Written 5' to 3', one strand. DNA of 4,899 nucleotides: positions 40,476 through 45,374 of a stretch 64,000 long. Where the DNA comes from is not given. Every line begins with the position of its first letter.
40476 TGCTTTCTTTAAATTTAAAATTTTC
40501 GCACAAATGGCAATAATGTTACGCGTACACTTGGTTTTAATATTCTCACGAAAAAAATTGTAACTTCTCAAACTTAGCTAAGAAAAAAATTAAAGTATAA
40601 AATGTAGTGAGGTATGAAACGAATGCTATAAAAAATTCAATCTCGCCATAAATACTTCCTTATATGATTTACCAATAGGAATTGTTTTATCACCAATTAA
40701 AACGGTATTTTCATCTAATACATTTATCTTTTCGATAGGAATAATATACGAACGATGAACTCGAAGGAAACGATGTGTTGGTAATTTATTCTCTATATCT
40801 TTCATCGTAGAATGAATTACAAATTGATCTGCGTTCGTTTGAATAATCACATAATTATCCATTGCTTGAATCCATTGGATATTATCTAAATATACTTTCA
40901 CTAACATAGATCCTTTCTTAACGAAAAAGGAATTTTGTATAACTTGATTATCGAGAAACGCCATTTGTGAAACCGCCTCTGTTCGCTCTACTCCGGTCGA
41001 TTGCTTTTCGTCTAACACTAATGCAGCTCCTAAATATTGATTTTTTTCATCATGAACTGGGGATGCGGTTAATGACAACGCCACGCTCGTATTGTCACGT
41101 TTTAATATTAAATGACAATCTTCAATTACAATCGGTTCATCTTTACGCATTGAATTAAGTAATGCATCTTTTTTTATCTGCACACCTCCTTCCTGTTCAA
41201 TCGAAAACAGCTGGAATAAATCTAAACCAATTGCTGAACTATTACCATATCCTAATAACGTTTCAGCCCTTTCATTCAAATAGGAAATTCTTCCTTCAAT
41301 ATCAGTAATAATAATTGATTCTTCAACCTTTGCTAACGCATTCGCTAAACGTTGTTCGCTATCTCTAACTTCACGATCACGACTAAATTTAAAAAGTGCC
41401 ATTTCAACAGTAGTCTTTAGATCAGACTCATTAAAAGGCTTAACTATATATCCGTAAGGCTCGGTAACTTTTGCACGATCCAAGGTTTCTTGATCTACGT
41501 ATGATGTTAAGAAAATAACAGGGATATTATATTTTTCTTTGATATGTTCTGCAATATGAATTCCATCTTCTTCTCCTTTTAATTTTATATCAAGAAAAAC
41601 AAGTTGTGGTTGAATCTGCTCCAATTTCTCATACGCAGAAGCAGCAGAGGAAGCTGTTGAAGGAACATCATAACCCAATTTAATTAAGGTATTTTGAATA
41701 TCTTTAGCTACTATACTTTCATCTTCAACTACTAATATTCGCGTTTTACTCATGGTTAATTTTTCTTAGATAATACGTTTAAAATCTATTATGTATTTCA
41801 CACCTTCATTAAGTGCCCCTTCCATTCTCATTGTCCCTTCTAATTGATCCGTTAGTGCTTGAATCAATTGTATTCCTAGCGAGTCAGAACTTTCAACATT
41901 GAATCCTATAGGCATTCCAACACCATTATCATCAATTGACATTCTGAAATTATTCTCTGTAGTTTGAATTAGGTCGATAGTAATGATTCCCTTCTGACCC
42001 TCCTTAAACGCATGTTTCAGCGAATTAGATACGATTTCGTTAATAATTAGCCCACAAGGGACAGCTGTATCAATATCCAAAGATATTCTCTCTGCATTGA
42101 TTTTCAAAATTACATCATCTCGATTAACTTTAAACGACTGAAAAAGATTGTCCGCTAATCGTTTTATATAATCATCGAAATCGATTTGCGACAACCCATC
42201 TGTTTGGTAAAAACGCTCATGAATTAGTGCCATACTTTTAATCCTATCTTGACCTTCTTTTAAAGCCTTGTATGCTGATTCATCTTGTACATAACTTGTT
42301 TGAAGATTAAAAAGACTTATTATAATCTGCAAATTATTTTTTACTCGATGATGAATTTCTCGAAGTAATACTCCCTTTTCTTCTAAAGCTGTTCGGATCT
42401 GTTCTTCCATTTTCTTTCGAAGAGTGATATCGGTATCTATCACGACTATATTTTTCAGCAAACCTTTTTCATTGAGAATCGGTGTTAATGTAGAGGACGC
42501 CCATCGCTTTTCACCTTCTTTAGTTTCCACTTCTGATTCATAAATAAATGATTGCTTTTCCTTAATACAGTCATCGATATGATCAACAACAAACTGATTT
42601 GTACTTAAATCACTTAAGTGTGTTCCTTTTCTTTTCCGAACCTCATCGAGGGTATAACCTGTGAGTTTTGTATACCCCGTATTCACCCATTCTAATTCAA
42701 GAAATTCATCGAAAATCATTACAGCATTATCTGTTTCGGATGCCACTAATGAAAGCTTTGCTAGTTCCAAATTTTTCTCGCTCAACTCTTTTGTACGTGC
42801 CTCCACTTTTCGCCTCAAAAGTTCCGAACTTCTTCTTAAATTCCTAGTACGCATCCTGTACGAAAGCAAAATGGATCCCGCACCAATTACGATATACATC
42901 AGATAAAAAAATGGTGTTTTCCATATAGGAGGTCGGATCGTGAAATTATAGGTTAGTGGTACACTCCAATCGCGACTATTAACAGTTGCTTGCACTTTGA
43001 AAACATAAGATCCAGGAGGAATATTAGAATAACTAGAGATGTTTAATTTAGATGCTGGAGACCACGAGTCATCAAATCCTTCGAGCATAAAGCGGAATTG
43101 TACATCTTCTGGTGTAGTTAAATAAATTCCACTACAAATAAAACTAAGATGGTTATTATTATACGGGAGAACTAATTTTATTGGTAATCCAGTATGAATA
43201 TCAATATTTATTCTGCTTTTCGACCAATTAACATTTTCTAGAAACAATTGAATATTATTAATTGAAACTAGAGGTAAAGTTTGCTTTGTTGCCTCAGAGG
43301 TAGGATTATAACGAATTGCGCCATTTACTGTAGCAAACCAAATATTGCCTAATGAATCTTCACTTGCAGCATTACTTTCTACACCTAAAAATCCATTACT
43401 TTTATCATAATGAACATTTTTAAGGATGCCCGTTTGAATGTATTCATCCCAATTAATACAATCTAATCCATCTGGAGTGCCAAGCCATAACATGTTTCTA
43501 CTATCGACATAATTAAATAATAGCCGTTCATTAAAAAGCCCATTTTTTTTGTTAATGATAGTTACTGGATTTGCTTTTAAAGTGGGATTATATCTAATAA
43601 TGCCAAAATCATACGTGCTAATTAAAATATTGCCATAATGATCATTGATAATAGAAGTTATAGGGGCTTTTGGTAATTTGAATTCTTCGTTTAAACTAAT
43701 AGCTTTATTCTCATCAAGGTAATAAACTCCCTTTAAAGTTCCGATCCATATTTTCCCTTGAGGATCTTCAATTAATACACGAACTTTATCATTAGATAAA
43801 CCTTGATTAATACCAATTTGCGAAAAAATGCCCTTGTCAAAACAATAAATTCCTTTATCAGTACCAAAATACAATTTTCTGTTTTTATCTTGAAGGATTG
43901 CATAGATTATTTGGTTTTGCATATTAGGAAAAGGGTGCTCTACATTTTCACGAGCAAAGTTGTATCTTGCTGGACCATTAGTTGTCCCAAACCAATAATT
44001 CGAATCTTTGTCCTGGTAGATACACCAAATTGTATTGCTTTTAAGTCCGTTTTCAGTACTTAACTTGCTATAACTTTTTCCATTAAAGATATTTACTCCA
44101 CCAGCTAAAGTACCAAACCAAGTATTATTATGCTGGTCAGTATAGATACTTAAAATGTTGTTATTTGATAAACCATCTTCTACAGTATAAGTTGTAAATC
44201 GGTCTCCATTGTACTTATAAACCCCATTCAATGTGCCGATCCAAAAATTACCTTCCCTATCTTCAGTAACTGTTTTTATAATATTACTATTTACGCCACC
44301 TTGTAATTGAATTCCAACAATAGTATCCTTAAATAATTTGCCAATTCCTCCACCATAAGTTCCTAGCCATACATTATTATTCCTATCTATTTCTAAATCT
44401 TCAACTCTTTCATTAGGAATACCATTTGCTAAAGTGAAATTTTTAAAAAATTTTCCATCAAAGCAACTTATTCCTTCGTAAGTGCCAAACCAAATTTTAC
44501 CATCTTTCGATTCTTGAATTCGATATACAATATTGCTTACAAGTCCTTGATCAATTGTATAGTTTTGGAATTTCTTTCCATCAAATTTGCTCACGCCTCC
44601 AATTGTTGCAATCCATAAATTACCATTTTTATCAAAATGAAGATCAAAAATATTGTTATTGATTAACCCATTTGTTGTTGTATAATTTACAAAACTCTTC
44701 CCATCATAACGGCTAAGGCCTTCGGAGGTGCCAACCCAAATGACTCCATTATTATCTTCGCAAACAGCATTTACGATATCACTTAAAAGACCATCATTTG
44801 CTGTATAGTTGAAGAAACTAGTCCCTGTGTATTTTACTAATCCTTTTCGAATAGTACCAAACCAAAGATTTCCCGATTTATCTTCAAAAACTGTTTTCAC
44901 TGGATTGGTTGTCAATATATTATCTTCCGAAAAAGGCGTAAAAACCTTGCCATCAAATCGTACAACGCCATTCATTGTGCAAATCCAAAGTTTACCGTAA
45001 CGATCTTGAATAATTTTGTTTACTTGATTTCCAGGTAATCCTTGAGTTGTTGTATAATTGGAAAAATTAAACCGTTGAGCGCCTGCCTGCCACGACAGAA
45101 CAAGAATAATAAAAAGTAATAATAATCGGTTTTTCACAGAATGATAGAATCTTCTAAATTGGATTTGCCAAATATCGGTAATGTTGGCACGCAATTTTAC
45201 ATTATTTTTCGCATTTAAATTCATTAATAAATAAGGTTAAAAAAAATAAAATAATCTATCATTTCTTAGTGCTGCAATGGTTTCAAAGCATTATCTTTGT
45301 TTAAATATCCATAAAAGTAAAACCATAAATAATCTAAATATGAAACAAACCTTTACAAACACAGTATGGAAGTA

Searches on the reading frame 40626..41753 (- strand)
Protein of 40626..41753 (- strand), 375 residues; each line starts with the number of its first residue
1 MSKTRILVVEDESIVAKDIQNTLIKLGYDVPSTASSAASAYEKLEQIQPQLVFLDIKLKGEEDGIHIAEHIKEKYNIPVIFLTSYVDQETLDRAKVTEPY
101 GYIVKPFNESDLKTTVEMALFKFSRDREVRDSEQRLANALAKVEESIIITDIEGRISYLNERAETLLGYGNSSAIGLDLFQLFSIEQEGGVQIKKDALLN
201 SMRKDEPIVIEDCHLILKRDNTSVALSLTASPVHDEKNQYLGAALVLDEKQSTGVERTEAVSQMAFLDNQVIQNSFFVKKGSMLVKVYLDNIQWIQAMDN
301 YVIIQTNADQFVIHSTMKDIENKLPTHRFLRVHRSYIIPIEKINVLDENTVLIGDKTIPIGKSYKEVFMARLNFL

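Call 56: search_protein_families(library=pfam, proteins=[window:40626-41753:-], max_evalue=0.001)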
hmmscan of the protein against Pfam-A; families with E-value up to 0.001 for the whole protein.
window:40626-41753:- (375 aa): 6 families
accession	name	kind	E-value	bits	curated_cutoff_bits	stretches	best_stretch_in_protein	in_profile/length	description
PF00072.30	Response_reg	-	4.2e-21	75.6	30.2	1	6-116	1-110/111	Response regulator receiver domain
PF04397.21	LytTR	-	6.8e-19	68.3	22.6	1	284-372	3-97/98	LytTr DNA-binding domain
PF13426.13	PAS_9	-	5.8e-11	43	27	1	145-246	2-97/103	PAS domain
PF00989.32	PAS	-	1.7e-10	41.4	22.6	1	140-246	7-109/113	PAS fold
PF08448.16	PAS_4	-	1.5e-05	25.6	23.1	1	144-246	5-101/110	PAS fold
PF13188.13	PAS_8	-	0.00011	22.4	21.8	1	135-183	2-50/65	PAS domain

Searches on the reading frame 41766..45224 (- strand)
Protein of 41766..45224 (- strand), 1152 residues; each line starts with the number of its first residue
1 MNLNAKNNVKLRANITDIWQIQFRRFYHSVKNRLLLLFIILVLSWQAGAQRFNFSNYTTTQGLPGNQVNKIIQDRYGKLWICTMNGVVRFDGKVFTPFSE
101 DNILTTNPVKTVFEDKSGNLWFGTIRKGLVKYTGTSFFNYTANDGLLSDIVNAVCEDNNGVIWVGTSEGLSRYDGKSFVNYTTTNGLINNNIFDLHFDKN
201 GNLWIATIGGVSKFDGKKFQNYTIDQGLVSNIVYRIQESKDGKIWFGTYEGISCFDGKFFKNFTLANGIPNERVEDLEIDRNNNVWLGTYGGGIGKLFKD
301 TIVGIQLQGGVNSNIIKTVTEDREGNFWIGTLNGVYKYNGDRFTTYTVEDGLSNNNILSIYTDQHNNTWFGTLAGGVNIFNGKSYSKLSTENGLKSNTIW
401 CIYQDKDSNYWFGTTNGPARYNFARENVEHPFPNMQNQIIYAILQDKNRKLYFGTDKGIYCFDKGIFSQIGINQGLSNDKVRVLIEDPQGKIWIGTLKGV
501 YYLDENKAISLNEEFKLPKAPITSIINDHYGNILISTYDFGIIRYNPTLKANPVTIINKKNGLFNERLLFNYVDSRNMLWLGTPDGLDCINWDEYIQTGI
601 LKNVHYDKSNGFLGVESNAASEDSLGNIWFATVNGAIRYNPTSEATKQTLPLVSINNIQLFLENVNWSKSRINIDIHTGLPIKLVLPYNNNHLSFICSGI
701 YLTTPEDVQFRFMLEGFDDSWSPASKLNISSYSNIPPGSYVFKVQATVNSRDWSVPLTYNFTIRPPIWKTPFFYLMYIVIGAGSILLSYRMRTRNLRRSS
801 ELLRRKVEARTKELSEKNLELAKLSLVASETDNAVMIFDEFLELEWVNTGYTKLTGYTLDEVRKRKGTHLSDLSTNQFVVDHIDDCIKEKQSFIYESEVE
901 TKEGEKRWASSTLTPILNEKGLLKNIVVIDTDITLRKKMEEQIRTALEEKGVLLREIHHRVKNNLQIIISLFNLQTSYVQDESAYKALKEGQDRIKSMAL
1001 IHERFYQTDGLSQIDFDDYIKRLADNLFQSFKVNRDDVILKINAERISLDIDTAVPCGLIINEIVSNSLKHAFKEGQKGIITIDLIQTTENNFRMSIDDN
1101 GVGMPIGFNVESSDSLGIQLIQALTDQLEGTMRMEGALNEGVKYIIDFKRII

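Call 56: search_protein_families(library=pfam, proteins=[window:41766-45224:-], max_evalue=0.001)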
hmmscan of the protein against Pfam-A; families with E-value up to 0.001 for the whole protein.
window:41766-45224:- (1152 aa): 9 families
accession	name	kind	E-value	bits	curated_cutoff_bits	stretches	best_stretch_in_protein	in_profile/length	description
PF07494.17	Reg_prop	-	1.4e-65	209.2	20.4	5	393-416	1-24/24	Two component regulator propeller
PF07568.18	HisKA_2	-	8.6e-30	103.1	22.3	1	956-1030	1-75/76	Histidine kinase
PF07495.19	Y_Y_Y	-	1.6e-14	54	26.6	1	704-763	4-64/65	Y_Y_Y domain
PF02518.31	HATPase_c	-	1e-07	32.8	26.4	1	1059-1148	8-107/111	Histidine kinase-, DNA gyrase B-, and HSP90-like ATPase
PF13426.13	PAS_9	-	2e-07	31.6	27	1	834-934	3-102/103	PAS domain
PF08448.16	PAS_4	-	4.6e-06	27.3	23.1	1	833-937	6-109/110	PAS fold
PF13581.12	HATPase_c_2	-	1.2e-05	25.7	27.4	1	1044-1129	19-113/127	Histidine kinase-like ATPase domain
PF07536.20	HWE_HK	-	3.1e-05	25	22.8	1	956-1009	1-52/83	HWE histidine kinase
PF08447.18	PAS_3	-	0.00029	21.5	25.6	1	847-922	4-81/89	PAS fold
